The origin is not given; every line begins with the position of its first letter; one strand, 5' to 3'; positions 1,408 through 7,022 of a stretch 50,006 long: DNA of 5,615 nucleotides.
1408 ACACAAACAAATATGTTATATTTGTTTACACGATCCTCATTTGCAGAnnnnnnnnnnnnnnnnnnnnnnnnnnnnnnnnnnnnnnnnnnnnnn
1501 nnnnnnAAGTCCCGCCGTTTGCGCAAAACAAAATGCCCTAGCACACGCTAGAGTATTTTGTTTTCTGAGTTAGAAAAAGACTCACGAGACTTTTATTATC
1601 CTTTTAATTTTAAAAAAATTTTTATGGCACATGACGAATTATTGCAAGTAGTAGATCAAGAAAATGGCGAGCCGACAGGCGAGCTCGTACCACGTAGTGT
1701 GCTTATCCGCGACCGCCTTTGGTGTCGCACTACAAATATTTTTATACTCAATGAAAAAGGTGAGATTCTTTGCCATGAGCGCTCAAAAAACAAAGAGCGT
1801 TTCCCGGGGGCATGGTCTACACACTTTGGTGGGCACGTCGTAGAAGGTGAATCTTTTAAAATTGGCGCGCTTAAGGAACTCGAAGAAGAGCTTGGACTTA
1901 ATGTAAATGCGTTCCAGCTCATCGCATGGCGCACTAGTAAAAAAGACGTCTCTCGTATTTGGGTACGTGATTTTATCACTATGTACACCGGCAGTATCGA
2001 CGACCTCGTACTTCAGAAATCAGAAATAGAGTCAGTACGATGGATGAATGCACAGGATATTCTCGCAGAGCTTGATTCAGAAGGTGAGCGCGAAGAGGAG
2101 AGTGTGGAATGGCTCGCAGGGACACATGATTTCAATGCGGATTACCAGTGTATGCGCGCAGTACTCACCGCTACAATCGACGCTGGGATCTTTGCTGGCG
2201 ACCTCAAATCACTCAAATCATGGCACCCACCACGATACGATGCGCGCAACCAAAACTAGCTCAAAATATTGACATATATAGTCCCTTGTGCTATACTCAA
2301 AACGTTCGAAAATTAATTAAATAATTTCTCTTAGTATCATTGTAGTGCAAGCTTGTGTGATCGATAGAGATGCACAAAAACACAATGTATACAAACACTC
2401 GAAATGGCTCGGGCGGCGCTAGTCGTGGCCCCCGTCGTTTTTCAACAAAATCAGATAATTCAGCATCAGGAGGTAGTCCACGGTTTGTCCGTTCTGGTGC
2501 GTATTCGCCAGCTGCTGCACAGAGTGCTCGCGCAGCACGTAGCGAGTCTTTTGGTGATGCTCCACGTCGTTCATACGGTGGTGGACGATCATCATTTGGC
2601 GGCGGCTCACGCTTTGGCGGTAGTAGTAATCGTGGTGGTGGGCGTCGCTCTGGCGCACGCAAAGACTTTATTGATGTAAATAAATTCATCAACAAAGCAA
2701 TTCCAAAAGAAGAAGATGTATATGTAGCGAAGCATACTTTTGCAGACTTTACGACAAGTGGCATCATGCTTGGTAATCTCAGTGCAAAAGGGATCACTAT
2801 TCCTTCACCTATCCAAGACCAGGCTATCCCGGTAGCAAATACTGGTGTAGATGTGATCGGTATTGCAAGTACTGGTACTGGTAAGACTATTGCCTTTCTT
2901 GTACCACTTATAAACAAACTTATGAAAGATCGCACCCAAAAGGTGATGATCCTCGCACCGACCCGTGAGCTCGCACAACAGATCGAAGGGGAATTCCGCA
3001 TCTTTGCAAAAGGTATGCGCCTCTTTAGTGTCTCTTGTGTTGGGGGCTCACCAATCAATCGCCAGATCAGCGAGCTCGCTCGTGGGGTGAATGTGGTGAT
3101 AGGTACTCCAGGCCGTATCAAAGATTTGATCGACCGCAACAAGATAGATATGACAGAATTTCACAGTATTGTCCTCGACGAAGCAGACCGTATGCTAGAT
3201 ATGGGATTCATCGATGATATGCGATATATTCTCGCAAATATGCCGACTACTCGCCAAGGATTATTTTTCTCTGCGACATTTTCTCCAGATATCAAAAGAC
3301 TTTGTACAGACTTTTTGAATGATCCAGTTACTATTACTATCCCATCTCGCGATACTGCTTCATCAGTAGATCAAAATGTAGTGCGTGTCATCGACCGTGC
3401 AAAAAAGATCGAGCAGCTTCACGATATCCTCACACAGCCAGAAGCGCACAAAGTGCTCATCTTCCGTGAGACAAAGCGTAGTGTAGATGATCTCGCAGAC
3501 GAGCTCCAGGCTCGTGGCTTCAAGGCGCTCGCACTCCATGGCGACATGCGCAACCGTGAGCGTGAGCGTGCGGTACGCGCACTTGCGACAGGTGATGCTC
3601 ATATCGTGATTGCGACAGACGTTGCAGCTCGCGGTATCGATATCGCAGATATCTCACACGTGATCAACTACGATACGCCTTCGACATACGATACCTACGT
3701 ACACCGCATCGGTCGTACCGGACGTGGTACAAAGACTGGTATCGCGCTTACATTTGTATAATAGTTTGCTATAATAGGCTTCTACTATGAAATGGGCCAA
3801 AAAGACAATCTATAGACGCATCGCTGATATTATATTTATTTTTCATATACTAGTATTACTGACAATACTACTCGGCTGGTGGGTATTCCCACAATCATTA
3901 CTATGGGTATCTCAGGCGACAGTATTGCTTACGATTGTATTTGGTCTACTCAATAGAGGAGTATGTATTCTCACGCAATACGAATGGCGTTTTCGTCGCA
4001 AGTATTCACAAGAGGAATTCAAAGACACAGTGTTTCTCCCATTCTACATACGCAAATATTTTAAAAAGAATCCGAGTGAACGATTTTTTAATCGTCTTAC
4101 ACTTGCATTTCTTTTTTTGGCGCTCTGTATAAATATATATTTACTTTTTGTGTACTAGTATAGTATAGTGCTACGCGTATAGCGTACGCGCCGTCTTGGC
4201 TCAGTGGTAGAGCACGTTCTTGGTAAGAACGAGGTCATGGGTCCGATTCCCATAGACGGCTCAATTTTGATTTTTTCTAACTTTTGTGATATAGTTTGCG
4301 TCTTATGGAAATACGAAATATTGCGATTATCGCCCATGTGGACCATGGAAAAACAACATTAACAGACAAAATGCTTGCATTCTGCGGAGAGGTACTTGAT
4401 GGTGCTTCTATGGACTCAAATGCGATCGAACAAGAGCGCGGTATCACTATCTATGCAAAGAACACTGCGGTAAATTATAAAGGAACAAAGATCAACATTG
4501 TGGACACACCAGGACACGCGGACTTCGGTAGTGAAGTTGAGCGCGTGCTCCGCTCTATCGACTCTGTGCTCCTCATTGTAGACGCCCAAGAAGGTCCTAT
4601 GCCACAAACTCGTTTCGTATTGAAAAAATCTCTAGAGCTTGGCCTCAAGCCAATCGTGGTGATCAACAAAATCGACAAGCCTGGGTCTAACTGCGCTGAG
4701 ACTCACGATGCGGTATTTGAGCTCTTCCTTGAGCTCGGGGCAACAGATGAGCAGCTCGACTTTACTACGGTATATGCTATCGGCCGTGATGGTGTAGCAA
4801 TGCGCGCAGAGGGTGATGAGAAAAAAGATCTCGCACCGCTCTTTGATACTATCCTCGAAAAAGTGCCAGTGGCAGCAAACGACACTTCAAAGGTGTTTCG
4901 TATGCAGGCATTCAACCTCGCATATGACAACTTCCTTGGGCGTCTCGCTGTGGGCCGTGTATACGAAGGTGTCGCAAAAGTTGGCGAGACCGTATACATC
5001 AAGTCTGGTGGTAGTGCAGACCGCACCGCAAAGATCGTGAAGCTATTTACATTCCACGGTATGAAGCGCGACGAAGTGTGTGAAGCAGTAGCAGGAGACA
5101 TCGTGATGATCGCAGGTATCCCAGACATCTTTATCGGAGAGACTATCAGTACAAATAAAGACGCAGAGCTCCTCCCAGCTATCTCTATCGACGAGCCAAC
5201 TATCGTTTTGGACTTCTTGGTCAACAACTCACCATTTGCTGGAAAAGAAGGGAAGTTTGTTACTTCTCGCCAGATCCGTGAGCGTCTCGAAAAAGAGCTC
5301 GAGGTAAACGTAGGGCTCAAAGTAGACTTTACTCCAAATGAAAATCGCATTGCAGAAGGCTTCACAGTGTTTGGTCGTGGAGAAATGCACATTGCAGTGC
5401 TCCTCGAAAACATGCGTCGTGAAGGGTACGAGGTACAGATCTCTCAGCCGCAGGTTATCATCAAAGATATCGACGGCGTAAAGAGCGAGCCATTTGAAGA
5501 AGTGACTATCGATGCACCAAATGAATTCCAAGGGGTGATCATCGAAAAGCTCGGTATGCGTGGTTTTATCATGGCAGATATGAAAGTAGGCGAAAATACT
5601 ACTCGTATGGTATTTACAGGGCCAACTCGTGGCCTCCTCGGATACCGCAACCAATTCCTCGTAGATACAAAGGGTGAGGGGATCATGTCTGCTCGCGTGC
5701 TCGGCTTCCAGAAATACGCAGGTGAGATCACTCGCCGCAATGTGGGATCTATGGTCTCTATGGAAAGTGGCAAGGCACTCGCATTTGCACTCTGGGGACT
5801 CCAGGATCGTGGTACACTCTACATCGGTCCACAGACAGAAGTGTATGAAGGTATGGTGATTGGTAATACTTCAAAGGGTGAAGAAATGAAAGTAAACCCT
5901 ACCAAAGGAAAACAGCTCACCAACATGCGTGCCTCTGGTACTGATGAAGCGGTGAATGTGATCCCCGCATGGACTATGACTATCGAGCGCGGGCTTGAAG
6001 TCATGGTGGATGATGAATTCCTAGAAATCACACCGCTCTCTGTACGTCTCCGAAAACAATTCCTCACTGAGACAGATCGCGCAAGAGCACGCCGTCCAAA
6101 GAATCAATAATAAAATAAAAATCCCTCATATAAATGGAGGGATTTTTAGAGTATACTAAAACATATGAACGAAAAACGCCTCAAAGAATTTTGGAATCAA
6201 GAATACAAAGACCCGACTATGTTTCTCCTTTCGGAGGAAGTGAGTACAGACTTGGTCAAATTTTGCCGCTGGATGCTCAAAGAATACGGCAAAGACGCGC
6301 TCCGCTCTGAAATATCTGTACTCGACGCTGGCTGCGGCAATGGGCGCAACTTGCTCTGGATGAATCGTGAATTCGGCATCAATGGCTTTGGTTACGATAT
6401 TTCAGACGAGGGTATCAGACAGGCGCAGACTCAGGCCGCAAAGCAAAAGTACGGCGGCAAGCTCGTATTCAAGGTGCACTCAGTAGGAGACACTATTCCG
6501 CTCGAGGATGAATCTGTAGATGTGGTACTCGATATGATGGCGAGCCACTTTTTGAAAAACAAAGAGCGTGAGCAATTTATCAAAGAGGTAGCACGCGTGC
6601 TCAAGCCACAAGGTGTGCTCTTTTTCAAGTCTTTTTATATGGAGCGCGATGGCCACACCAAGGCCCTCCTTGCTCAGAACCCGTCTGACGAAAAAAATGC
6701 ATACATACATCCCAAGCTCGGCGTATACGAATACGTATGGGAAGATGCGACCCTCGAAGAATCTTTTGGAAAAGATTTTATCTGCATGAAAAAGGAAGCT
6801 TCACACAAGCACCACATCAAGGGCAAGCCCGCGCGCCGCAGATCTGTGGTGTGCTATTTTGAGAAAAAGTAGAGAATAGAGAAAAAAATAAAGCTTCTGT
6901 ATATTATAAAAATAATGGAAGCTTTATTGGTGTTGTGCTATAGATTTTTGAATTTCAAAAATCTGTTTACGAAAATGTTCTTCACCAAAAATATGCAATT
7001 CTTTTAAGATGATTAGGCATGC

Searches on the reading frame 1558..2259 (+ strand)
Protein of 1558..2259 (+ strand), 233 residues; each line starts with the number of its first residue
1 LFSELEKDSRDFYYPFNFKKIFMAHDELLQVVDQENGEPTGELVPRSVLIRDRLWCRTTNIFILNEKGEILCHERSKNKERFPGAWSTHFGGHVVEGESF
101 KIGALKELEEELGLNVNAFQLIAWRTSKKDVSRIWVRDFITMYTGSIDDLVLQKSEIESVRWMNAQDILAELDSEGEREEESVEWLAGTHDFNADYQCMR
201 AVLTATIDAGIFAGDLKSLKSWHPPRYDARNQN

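Call 27: search_protein_families(library=pfam, proteins=[window:1558-2259:+], max_evalue=0.001)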
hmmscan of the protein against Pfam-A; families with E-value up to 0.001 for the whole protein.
window:1558-2259:+ (233 aa): 1 family
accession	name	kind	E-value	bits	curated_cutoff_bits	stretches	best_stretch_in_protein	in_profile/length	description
PF00293.34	NUDIX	-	2e-17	63.9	21.1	1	57-184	4-132/134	NUDIX domain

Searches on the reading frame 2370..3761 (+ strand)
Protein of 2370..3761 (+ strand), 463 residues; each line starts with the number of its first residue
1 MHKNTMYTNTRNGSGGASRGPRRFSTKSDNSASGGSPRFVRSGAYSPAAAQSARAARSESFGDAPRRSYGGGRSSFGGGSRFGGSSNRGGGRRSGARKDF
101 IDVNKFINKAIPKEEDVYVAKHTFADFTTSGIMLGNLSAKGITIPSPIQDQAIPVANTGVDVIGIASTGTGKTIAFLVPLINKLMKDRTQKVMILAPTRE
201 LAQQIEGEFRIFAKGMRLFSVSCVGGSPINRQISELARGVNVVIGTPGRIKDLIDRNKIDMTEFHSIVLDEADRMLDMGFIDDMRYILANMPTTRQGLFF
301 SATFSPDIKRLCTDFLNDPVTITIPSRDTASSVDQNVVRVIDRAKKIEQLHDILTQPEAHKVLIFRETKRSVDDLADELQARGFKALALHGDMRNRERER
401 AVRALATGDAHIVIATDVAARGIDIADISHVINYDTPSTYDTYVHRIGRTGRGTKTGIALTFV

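Call 27: search_protein_families(library=pfam, proteins=[window:2370-3761:+], max_evalue=0.001)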
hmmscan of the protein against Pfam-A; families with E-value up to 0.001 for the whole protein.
window:2370-3761:+ (463 aa): 6 families
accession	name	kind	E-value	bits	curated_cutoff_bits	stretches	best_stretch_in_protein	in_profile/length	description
PF00270.35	DEAD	-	2.4e-47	161.2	26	1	146-310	1-166/167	DEAD/DEAH box helicase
PF00271.37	Helicase_C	-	1e-31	109.9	23.5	1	345-452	1-108/110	Helicase conserved C-terminal domain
PF04851.21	ResIII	-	2.1e-10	41.2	22.5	1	166-304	30-162/164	Type III restriction enzyme, res subunit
PF22590.2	Cas3-like_C_2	-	0.00018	22.2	27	1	360-453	3-104/106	CRISPR-associated nuclease/helicase Cas3, C-terminal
PF14617.12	CMS1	-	0.00024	21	35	0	240-299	176-228/250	U3-containing 90S pre-ribosomal complex subunit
PF00176.29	SNF2-rel_dom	-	0.00072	19.2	24.9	0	168-275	26-137/290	SNF2-related domain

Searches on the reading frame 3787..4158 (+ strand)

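Call 27: search_protein_families(library=pfam, proteins=[window:3787-4158:+], max_evalue=0.001)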
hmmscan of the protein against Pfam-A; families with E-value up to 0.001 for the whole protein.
window:3787-4158:+ (123 aa): 1 family
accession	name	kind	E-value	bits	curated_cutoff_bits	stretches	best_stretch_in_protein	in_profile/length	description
PF10861.13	DUF2784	-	7.9e-11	42.4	29.7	1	12-119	3-107/109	Protein of Unknown function (DUF2784)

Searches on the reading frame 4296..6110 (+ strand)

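Call 27: search_protein_families(library=pfam, proteins=[window:4296-6110:+], max_evalue=0.001)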
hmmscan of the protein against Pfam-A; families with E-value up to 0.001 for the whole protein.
window:4296-6110:+ (604 aa): 7 families
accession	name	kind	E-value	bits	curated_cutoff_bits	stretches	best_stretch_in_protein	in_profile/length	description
PF00009.33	GTP_EFTU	-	3.9e-50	170.5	26.5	1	5-190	2-186/188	Elongation factor Tu GTP binding domain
PF21018.2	BipA_C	-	8.3e-40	135.4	23.8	1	484-591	2-109/110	TypA/BipA C-terminal domain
PF00679.30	EFG_C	-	2.5e-15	56.7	27.9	1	397-479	3-86/89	Elongation factor G C-terminus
PF03144.31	GTP_EFTU_D2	-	3.4e-14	53.5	30.3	1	215-284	1-72/73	Elongation factor Tu domain 2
PF22042.2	EF-G_D2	-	8.6e-10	39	27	1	202-285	3-82/84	Elongation factor G domain 2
PF01926.29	MMR_HSR1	-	1.1e-07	32.4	21.9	1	9-125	2-113/113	50S ribosome-binding GTPase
PF02421.24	FeoB_N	-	0.0003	20.8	27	0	48-132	31-121/156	Ferrous iron transport protein B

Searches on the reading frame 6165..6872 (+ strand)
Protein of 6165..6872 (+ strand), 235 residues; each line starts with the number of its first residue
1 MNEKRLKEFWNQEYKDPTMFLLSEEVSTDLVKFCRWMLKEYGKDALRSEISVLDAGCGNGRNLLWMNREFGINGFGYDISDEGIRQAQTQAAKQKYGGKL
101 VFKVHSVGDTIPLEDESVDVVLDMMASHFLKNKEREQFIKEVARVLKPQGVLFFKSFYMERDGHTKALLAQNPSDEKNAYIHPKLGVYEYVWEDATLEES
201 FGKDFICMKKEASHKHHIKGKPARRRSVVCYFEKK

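Call 27: search_protein_families(library=pfam, proteins=[window:6165-6872:+], max_evalue=0.001)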
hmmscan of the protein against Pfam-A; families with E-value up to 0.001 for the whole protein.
window:6165-6872:+ (235 aa): 14 families
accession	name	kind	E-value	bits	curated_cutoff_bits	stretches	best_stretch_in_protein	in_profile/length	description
PF08241.18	Methyltransf_11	-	1.5e-20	74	21.2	1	53-154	1-95/95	Methyltransferase domain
PF13649.12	Methyltransf_25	-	4.3e-20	72.6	27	1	52-150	1-97/97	Methyltransferase domain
PF13847.12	Methyltransf_31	-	4.3e-19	69.1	27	1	47-176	2-125/145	Methyltransferase domain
PF13489.12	Methyltransf_23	-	8.4e-11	42.3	27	1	46-159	20-120/164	Methyltransferase domain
PF08242.18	Methyltransf_12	-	1.3e-10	42.3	30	1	53-152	1-98/98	Methyltransferase domain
PF05724.17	TPMT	-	2e-08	34.6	26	1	7-154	3-153/218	Thiopurine S-methyltransferase (TPMT)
PF02353.26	CMAS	-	2.1e-07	31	27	1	43-166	57-176/273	Mycolic acid cyclopropane synthetase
PF05148.21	Methyltransf_8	-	2.2e-05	24.9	27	1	110-153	115-155/219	Hypothetical methyltransferase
PF07757.19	AdoMet_MTase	-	6.4e-05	23.6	27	1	4-82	20-94/115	Predicted AdoMet-dependent methyltransferase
PF01209.24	Ubie_methyltran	-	8.4e-05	22.5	20.1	1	43-153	42-150/233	ubiE/COQ5 methyltransferase family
PF03848.20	TehB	-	9.7e-05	22.3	20.4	1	51-150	33-128/193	Tellurite resistance protein TehB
PF03291.22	mRNA_G-N7_MeTrfase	-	0.00041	20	26.6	1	38-104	49-119/315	mRNA (guanine-N(7))-methyltransferase domain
PF02390.23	Methyltransf_4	-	0.00046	20.1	24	0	50-156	3-117/173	Putative methyltransferase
PF07021.18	MetW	-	0.00056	20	21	1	48-88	13-53/193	Methionine biosynthesis protein MetW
